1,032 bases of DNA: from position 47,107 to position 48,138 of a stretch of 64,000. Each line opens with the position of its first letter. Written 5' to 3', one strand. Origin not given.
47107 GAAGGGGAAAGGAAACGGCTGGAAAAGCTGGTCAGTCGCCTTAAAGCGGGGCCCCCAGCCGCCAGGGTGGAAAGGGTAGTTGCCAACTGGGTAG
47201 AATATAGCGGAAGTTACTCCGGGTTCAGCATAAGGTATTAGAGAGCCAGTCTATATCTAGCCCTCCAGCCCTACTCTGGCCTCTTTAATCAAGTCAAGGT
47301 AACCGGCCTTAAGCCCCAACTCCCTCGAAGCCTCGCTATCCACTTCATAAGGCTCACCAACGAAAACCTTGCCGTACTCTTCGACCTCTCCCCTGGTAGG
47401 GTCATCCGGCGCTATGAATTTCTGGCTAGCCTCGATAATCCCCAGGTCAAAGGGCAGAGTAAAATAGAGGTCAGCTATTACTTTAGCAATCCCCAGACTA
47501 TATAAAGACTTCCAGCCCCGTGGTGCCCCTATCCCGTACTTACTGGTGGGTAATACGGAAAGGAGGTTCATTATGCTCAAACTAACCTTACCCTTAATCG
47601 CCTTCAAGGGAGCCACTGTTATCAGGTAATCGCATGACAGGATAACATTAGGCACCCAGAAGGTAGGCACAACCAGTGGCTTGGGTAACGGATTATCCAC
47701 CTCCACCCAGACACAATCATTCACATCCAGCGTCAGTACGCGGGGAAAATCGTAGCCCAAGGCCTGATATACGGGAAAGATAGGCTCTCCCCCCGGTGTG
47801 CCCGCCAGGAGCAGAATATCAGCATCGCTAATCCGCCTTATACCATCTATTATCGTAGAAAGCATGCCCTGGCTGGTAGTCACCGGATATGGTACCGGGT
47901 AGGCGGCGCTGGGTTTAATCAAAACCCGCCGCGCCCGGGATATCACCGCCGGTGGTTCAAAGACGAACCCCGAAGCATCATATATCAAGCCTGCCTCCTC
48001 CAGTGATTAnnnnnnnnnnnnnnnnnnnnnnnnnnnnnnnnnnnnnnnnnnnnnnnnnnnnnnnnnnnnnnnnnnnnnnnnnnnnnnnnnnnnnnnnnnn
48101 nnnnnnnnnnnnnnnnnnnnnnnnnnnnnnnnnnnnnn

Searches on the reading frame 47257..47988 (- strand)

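Call 17: search_protein_families(library=ncbifam, proteins=[window:47257-47988:-], max_evalue=1e-10)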
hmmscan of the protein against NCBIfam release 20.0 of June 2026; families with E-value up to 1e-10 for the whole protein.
window:47257-47988:- (243 aa): 0 families

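Call 38: search_protein_families(library=pfam, proteins=[window:47257-47988:-], max_evalue=0.00001)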
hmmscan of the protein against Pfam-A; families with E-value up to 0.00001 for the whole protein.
window:47257-47988:- (243 aa): 1 family
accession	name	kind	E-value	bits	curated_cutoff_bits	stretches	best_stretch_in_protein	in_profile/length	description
PF04015.17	DUF362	-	3.7e-08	34.1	24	1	22-212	1-189/200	Domain of unknown function (DUF362)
